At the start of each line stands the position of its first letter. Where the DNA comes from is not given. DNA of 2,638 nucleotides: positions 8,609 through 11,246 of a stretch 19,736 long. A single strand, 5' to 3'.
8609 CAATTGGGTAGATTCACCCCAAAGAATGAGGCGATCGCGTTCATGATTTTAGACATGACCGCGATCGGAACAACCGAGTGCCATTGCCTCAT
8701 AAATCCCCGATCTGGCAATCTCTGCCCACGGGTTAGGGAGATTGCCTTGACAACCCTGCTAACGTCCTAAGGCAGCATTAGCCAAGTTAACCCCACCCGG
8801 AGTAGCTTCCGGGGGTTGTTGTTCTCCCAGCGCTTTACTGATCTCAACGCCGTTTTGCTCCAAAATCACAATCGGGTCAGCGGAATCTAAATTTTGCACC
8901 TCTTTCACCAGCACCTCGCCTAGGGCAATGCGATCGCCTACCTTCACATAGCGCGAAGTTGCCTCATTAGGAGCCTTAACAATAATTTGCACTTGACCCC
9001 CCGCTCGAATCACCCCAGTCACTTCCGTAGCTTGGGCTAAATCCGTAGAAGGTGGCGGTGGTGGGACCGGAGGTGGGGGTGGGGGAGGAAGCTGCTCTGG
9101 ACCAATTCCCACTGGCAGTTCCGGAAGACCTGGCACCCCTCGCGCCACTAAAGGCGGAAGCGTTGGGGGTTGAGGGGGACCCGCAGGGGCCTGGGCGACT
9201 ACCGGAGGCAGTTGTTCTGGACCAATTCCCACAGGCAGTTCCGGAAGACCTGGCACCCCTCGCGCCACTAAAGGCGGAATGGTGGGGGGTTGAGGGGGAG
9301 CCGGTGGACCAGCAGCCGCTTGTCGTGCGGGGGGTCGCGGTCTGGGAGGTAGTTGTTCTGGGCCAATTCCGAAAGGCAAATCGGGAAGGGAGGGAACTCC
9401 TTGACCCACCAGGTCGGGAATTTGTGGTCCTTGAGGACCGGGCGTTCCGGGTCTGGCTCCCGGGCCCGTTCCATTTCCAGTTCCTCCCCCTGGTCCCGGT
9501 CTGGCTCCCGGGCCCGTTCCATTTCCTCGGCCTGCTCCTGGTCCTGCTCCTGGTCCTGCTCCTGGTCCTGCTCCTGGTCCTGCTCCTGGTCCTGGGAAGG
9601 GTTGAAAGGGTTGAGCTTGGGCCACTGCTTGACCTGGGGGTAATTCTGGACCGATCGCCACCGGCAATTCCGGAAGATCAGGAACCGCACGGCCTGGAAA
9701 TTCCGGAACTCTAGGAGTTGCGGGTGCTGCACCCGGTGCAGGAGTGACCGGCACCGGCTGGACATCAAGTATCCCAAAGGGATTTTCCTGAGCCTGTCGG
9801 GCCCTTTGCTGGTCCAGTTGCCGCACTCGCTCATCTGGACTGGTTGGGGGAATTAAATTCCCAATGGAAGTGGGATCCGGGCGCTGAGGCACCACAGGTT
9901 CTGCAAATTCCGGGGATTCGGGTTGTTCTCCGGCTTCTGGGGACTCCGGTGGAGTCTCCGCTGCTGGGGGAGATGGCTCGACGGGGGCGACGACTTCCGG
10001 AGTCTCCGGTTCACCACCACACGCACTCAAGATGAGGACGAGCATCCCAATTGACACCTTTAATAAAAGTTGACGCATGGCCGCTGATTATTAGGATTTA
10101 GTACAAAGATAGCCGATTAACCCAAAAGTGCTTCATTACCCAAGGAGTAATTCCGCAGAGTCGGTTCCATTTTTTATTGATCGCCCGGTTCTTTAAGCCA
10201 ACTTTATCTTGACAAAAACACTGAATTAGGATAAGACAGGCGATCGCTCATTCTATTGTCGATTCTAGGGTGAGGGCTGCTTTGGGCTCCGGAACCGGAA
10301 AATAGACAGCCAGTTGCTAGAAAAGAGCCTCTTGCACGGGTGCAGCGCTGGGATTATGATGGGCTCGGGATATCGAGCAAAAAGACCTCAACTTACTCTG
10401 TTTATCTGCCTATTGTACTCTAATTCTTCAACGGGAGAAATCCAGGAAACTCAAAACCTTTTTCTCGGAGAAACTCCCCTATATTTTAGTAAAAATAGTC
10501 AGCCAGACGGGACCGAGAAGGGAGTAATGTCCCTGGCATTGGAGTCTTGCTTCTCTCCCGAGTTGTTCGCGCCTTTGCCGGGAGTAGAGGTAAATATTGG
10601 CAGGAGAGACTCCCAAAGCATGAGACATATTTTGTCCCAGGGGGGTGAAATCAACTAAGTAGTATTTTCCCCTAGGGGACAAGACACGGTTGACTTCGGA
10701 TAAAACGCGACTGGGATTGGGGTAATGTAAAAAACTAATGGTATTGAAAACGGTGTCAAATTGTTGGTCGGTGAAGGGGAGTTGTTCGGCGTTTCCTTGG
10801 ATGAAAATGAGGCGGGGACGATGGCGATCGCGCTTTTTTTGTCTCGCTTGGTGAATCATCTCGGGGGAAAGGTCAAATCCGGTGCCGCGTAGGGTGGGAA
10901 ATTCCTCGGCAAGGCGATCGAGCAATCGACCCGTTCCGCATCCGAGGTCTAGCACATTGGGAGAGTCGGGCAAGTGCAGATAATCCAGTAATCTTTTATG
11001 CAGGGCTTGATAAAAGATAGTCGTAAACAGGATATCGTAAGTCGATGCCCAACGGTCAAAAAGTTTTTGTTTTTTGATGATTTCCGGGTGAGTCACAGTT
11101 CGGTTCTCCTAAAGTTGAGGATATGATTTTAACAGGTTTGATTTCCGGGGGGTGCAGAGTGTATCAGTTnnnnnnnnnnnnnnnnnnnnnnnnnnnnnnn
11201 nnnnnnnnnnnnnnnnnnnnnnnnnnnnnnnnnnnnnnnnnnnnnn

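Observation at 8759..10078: Lipoprotein built from nested repeats (120-bp, 48-bp and 12-bp units) with a PilP/GspC-like C-terminal domain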

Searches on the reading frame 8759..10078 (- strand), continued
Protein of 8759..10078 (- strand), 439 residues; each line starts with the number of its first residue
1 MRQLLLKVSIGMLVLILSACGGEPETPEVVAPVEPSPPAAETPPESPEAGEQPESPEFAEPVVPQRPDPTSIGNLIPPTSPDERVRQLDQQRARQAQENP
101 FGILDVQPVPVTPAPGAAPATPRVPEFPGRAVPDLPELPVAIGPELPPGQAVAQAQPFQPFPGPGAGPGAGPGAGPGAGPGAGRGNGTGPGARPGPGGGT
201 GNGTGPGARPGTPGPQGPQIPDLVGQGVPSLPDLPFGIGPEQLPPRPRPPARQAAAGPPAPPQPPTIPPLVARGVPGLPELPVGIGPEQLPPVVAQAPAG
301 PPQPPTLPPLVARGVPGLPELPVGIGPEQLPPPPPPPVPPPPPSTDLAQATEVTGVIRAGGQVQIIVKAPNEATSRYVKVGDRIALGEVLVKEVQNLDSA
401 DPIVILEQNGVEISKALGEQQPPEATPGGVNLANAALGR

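Call 87: predict_structure(alignment_id=A3)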
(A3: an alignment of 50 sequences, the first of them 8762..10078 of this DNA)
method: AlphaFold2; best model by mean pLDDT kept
length: 439 residues; sequences in the alignment: 50
mean_pLDDT: 64.2   pTM: 0.35
mean pLDDT of the five models: 64.2, 63.6, 59.4, 59.2, 59.3
residues with pLDDT >= 90: 86; 70-90: 44; 50-70: 206; < 50: 103
segments of 3 or more residues with pLDDT < 50: 165-167, 169-171, 173-175, 177-179, 181-189, 197-205, 207-214, 225-228, 251-255, 269-274, 426-439
pLDDT, mean of each block of 10 residues (from residue 1): 70 75 52 55 56 59 56 61 83 81 57 53 54 63 53 53 48 45 45 44 43 45 49 53 55 51 53 48 54 54 65 62 66 91 95 97 97 97 98 96 97 96 55 44
secondary structure, 60 per line:
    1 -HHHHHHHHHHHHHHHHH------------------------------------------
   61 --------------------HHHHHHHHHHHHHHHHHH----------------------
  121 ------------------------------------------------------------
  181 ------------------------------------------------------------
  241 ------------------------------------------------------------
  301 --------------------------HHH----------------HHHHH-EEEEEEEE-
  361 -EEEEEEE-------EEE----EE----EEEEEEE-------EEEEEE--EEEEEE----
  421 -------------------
elements in order: H2-18 H81-98 H346-350 E352-359 E362-368 E376-378 E389-395 E403-408 E411-416

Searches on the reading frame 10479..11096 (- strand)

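Call 18: search_protein_families(library=pfam, proteins=[window:10479-11096:-], max_evalue=0.01)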
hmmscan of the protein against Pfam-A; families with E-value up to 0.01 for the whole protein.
window:10479-11096:- (205 aa): 15 families
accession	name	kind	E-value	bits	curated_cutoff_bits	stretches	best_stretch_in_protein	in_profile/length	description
PF13649.12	Methyltransf_25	-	2.2e-25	89.6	27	1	48-143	1-97/97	Methyltransferase domain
PF08241.18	Methyltransf_11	-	2.6e-25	89.3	21.2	1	49-146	1-94/95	Methyltransferase domain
PF13847.12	Methyltransf_31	-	3.9e-23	82.2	27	1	47-151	6-113/145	Methyltransferase domain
PF08242.18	Methyltransf_12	-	1e-19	71.5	30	1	49-144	1-97/98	Methyltransferase domain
PF01209.24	Ubie_methyltran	-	8e-16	58.5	20.1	1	9-151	9-155/233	ubiE/COQ5 methyltransferase family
PF13489.12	Methyltransf_23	-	3.9e-15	56.4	27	1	29-153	9-123/164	Methyltransferase domain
PF00891.24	Methyltransf_2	-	7.3e-08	32.4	22.3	1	33-156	51-172/210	O-methyltransferase domain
PF07021.18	MetW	-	3.7e-07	30.4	21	1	43-138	12-101/193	Methionine biosynthesis protein MetW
PF02390.23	Methyltransf_4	-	2.2e-06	27.7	24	1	45-128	2-83/173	Putative methyltransferase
PF05175.20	MTS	-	7.4e-06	26.1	23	1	36-118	23-104/170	Methyltransferase small domain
PF01728.25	FtsJ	-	7e-05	23.3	24.1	1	44-117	21-96/181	FtsJ-like methyltransferase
PF08003.17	Methyltransf_9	-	0.00046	19.7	23.8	1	35-145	106-215/315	Protein of unknown function (DUF1698)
PF24675.1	NpmA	-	0.0009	19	60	1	47-108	26-91/214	16S rRNA (adenine(1408)-N(1))-methyltransferase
PF01135.25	PCMT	-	0.0011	19.2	20.3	1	26-105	55-135/210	Protein-L-isoaspartate(D-aspartate) O-methyltransferase (PCMT)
PF02353.26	CMAS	-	0.0015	18.4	27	1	34-101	52-120/273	Mycolic acid cyclopropane synthetase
